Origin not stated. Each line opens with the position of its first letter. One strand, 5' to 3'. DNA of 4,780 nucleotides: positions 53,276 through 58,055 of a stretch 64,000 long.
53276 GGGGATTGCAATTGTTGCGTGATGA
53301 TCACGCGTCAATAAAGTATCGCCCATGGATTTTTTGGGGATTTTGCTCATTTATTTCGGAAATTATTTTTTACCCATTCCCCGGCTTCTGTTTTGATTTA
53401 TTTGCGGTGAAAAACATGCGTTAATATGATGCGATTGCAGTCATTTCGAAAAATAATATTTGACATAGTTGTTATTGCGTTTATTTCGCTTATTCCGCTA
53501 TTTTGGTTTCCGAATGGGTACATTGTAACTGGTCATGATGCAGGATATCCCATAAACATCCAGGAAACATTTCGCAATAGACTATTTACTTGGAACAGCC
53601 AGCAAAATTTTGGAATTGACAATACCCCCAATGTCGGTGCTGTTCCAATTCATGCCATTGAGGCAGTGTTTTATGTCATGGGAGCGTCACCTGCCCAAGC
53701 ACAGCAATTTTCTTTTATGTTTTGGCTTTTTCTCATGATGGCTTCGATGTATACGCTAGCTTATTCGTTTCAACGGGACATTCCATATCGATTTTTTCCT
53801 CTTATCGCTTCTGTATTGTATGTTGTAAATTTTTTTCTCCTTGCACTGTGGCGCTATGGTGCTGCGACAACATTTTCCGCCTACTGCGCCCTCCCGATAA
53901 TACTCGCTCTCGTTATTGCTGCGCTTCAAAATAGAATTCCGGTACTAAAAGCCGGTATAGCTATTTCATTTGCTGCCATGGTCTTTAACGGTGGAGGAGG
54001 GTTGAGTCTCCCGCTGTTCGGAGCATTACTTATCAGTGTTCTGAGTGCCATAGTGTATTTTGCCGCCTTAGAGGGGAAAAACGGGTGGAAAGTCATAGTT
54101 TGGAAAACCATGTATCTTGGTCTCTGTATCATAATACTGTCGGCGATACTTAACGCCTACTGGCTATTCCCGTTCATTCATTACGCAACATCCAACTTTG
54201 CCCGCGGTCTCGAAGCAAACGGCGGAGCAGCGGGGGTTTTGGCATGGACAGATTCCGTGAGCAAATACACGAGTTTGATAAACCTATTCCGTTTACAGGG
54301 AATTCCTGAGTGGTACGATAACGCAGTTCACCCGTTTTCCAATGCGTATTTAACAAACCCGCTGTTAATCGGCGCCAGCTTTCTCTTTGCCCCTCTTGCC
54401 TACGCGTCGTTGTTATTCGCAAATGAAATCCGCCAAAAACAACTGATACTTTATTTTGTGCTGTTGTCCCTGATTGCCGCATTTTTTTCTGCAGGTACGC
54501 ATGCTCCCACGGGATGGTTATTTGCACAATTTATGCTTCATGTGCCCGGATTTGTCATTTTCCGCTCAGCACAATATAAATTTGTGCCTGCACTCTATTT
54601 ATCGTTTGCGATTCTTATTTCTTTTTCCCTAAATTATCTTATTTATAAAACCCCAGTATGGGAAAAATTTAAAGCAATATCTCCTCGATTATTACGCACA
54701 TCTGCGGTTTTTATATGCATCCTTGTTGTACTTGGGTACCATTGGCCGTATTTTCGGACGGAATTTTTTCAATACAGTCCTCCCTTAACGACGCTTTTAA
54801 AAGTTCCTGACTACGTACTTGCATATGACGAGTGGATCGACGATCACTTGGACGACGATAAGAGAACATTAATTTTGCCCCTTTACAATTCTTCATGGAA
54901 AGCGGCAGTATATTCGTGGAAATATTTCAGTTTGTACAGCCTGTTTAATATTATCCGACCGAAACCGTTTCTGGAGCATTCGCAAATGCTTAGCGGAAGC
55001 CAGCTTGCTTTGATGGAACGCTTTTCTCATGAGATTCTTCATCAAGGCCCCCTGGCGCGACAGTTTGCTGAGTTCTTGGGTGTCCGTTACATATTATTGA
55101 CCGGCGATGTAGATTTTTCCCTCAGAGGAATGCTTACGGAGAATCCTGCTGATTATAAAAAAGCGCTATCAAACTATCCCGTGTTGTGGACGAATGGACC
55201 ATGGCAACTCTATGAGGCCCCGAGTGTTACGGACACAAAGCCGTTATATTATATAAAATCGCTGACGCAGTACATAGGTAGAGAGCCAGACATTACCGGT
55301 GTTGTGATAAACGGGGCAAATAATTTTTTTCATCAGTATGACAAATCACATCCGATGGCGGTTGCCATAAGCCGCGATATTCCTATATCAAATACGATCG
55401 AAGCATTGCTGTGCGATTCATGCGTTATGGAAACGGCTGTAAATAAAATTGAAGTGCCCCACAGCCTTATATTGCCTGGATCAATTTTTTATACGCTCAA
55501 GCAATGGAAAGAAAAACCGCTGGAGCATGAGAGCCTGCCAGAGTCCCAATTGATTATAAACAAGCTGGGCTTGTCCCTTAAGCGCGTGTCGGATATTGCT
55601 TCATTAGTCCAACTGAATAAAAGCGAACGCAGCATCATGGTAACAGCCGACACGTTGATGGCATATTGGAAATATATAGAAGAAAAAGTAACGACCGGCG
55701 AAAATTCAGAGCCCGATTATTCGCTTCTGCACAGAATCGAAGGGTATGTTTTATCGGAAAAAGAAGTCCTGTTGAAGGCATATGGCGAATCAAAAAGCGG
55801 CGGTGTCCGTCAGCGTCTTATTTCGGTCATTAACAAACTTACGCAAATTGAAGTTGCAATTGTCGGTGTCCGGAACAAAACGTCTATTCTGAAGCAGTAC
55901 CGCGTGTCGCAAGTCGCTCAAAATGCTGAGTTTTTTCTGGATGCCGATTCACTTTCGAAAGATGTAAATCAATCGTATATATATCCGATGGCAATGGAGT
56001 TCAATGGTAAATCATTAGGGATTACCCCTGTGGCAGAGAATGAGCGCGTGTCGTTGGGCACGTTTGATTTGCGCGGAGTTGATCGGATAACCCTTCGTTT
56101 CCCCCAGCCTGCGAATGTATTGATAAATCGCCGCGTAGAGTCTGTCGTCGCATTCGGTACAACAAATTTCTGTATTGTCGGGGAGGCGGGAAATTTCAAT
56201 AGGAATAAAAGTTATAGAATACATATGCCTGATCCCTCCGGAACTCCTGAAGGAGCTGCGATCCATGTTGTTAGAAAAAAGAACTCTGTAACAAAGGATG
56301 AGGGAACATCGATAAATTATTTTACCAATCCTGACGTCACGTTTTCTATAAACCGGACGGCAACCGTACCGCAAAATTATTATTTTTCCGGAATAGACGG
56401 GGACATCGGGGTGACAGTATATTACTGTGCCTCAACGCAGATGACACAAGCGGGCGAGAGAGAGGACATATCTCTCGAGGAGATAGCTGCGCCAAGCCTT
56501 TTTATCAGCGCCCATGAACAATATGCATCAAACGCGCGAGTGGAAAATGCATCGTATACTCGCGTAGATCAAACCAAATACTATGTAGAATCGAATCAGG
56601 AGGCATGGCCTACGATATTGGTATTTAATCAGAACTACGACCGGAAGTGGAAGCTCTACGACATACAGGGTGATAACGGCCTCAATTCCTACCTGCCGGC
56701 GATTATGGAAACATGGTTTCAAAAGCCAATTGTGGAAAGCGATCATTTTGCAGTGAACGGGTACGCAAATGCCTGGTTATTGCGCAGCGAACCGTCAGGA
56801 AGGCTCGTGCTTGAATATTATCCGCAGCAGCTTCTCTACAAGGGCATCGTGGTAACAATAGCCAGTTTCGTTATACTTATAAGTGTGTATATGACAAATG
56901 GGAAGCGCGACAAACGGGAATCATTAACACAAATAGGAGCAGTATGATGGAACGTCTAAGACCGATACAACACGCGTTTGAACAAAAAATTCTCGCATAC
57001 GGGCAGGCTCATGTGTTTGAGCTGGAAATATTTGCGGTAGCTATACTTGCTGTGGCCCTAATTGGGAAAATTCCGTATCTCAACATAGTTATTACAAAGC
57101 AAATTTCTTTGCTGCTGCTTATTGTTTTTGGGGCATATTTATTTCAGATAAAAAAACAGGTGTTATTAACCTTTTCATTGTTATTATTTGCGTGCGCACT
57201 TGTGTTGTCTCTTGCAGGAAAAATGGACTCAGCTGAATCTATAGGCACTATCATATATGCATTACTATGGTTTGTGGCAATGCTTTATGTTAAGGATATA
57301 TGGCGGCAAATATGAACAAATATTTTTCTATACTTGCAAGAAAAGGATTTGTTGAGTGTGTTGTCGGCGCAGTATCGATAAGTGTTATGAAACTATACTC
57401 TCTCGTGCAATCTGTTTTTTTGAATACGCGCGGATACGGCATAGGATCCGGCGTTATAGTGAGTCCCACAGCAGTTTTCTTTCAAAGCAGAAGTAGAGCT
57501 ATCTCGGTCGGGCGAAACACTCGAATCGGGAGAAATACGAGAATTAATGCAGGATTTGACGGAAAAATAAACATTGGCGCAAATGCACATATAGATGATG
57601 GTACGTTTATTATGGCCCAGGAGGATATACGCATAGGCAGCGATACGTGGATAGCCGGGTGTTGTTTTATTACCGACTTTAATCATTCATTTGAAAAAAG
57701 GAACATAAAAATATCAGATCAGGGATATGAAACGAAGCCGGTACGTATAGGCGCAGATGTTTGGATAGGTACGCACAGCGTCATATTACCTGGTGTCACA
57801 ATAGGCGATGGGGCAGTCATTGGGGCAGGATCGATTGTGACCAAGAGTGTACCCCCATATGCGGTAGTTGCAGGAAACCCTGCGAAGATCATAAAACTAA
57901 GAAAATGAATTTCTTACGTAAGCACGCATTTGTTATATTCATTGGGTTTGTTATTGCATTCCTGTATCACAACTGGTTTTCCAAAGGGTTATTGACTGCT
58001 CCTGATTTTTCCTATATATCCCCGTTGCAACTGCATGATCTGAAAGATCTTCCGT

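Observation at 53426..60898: Putative glycan O-acetylation module: giant GT-C-like protein, small TM protein, LbH acetyltransferase, and membrane protein fused to an SGNH hydrolase domain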

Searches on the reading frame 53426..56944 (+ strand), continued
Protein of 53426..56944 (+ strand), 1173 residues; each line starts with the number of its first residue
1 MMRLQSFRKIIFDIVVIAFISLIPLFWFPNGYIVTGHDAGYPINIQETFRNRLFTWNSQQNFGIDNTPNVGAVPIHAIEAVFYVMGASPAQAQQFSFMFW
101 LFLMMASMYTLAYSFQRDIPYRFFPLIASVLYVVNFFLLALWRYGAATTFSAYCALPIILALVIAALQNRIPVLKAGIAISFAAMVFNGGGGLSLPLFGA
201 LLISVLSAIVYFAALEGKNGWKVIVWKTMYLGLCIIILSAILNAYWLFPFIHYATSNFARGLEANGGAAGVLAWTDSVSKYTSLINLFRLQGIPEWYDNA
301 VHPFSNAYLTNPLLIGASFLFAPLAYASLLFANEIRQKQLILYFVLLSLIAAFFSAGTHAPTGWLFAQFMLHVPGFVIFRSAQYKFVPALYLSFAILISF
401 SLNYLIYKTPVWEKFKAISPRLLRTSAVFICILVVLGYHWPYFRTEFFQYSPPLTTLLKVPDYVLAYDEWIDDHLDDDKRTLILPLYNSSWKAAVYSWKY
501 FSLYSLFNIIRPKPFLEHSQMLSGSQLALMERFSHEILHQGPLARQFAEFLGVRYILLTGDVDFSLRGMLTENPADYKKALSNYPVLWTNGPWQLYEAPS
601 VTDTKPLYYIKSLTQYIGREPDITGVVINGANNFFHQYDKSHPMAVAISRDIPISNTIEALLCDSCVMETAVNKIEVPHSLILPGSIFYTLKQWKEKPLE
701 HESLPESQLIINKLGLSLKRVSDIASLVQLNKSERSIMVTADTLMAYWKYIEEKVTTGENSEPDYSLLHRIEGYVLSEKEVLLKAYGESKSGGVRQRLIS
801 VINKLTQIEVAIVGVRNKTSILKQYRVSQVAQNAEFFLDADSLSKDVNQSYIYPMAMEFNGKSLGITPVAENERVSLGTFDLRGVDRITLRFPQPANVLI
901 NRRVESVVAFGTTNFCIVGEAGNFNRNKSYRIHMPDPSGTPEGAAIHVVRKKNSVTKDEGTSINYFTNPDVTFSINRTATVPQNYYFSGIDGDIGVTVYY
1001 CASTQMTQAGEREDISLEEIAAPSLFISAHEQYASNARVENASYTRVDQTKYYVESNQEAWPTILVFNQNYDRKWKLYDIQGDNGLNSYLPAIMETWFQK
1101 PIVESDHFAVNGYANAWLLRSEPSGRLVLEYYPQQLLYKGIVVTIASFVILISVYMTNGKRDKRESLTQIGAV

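Call 77: fold_search(model_id=the predicted structure, library=pdb)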
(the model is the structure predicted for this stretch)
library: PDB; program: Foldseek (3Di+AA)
matches with E <= 10: 813; with E <= 0.001: 6
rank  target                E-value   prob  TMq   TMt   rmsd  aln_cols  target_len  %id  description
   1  6wby                  2.9e-16  1.00  0.45  0.42  18.1      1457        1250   10  Single-Particle Cryo-EM Structure of Arabinofuranosyltransferase AftD from Mycobacteria, Mutant R1389S Class 2 (released 2020-05-13)
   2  6w98_A                4.7e-16  1.00  0.44  0.39  19.4      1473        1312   10  Single-Particle Cryo-EM Structure of Arabinofuranosyltransferase AftD from Mycobacteria (released 2020-05-13)
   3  6wbx                  7.3e-15  1.00  0.43  0.41  18.8      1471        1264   11  Single-Particle Cryo-EM Structure of Arabinofuranosyltransferase AftD from Mycobacteria, Mutant R1389S Class 1 (released 2020-05-13)
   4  8if8_B                1.4e-04  1.00  0.27  0.45   9.1       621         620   11  Arabinosyltransferase AftA (released 2023-05-31)
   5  6gxc_A                2.0e-04  1.00  0.26  0.39  10.1       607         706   14  Bacterial oligosaccharyltransferase PglB in complex with an inhibitory peptide and a reactive lipid-linked oligosaccha (released 2018-11-14)
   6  8if8_C                1.0e-03  1.00  0.27  0.47  10.1       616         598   12  Arabinosyltransferase AftA (released 2023-05-31)
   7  9dnm_A                2.2e-03  0.80  0.07  0.13  21.1       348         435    9  Structure of rat beta-arrestin 1 bound to allosteric inhibitor (released 2025-01-22)
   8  6qfo                  3.8e-03  0.35  0.05  0.04  25.9       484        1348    8  EngBF DARPin Fusion 9b 3G124 (released 2019-11-06)
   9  6wpc_A                5.9e-03  0.54  0.08  0.12  20.2       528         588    8  Crystal structure of Bacillus thuringiensis Cry1A.2 tryptic core variant (released 2021-03-17)
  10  3rce_A                6.2e-03  1.00  0.26  0.40  14.2       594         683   12  Bacterial oligosaccharyltransferase PglB (released 2011-06-15)
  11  5awo                  9.4e-03  0.87  0.07  0.11  15.9       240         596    9  Arthrobacter globiformis T6 isomalto-dextranse (released 2015-09-09)
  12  6qfk_A                9.4e-03  0.30  0.05  0.05  25.1       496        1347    8  EngBF DARPin Fusion 4b G10 (released 2019-11-06)
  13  9jbs                  1.0e-02  0.35  0.07  0.14  23.6       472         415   15  Structure of LAT4 in the apo state (released 2026-03-11)
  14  4qaw_E                1.1e-02  0.89  0.07  0.13  16.6       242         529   11  Structure of modular Xyn30D from Paenibacillus barcinonensis (released 2014-10-08)
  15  3eb7_C                1.1e-02  0.54  0.07  0.12  22.2       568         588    8  Crystal Structure of Insecticidal Delta-Endotoxin Cry8Ea1 from Bacillus Thuringiensis at 2.2 Angstroms Resolution (released 2008-09-16)
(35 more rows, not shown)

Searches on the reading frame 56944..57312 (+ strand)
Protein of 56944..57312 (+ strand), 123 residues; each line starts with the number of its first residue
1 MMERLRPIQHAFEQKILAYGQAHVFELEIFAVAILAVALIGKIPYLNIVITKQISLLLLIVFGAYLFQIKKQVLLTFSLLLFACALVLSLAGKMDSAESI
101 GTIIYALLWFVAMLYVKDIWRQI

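Call 3: search_protein_families(library=pfam, proteins=[window:56944-57312:+], max_evalue=0.01)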
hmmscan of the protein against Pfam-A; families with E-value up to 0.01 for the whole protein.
window:56944-57312:+ (123 aa): 0 families

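Call 4: search_protein_families(library=ncbifam, proteins=[window:56944-57312:+], max_evalue=0.01)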
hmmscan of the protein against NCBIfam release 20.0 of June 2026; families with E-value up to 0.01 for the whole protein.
window:56944-57312:+ (123 aa): 0 families

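Call 6: search_protein_families(library=pfam, proteins=[window:56944-57312:+], max_evalue=10)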
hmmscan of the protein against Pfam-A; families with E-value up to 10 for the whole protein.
window:56944-57312:+ (123 aa): 1 family
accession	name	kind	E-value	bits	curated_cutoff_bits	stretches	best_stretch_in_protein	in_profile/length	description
PF25258.1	DUF7859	-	1.9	8.9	27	1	49-67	14-32/49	Family of unknown function (DUF7859)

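Call 60: search_protein_families(library=pfam, alignment_id=A5, max_evalue=1)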
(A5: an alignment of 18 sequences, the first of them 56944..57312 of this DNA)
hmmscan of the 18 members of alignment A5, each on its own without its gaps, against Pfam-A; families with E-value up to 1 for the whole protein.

A. member 1, window:56944-57312:+ (123 aa): 0 families

B. families by the number of members that match (of 18 scanned): 6 families
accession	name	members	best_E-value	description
PF09843.14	DUF2070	2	0.26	Predicted membrane protein (DUF2070)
PF10710.14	DUF2512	1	0.06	Protein of unknown function (DUF2512)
PF23778.1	Phage_holin_2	1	0.28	Putative phage holin family 2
PF06170.17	DUF983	1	0.59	Protein of unknown function (DUF983)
PF11674.13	DUF3270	1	0.86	Protein of unknown function (DUF3270)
PF12393.13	Dr_adhesin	1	0.87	Dr family adhesin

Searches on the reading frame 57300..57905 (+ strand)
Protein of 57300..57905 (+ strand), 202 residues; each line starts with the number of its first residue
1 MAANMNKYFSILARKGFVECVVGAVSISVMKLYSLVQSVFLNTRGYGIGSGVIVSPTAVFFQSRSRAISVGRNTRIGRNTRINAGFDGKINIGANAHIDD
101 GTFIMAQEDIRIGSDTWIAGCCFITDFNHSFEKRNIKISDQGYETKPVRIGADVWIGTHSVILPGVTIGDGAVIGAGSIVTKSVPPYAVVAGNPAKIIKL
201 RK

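Call 3: search_protein_families(library=pfam, proteins=[window:57300-57905:+], max_evalue=0.01)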
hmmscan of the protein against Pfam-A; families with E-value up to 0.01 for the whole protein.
window:57300-57905:+ (202 aa): 5 families
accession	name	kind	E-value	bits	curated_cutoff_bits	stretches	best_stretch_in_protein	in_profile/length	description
PF00132.30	Hexapep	-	1.9e-13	49.9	27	1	148-182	2-36/36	Bacterial transferase hexapeptide (six repeats)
PF14602.12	Hexapep_2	-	6.4e-10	39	27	1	147-182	1-34/34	Hexapeptide repeat of succinyl-transferase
PF25084.1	LbH_EIF2B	-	4.7e-06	27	54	0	67-121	21-73/105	EIF2B subunit epsilon LbH domain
PF16140.10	DUF4848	-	0.0039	17.2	22.8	1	30-106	99-174/216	Domain of unknown function (DUF4848)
PF25087.1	GMPPB_C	-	0.0098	16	39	0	70-122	7-58/110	GMPPB C-terminal domain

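Call 4: search_protein_families(library=ncbifam, proteins=[window:57300-57905:+], max_evalue=0.01)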
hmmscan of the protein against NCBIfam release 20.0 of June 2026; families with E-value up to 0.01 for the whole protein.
window:57300-57905:+ (202 aa): 49 families (the best 25 are shown)
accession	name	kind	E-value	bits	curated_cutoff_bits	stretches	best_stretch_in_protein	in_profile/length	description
NF007240.0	PRK09677.1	equivalog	1.5e-35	122.4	243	1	29-201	9-184/192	putative lipopolysaccharide biosynthesis O-acetyl transferase WbbJ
NF007797.0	PRK10502.1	subfamily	1.8e-24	86.4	192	1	69-201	54-179/183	WcaF family extracellular polysaccharide biosynthesis acetyltransferase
TIGR03308.1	phn_thr-fam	hypoth_equivalog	7.7e-22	78.1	201.65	1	144-201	105-162/204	phosphonate metabolim protein, transferase hexapeptide repeat family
NF007499.0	PRK10092.1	equivalog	1.4e-21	77.1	314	1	81-199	67-181/183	maltose O-acetyltransferase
NF000311.1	Vat_ABCDEFH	equivalog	1.5e-20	73.6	300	1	89-201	57-164/201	Vat family streptogramin A O-acetyltransferase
NF007076.0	PRK09527.1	equivalog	1.7e-20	73.3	347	1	70-199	58-183/203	galactoside O-acetyltransferase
NF000490.1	chloram_CatB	equivalog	3.3e-20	72.3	350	1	89-201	56-164/210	type B chloramphenicol O-acetyltransferase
NF000097.1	stregram_VatC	exception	7e-20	71.8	425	1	91-201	67-172/212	streptogramin A O-acetyltransferase Vat(C)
NF058585.1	HptprglPActTf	PfamEq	2.7e-19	69.4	300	1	142-200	101-159/172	heptaprenylglyceryl phosphate O-acetyltransferase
TIGR04008.1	WcaF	equivalog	1.1e-18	67.7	326.3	1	69-201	53-178/180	colanic acid biosynthesis acetyltransferase WcaF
NF038307.1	EPS_acetyl_HpsU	equivalog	1.6e-18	67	305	2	70-197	54-174/178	hormogonium polysaccharide biosynthesis acetyltransferase HpsU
TIGR03570.1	NeuD_NnaD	subfamily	9.2e-18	64.6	160.8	1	92-196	96-202/202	NeuD/PglB/VioB family sugar acetyltransferase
NF000101.1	stregram_VatA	exception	1.1e-17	64.4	450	1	89-201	65-172/219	streptogramin A O-acetyltransferase Vat(A)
NF033468.1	stregram_VatI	exception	4.9e-17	62.4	415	1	103-201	74-166/208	streptogramin A O-acetyltransferase Vat(I)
NF000504.1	stregram_VatH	exception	7.1e-17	62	475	1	92-201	67-171/216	streptogramin A O-acetyltransferase Vat(H)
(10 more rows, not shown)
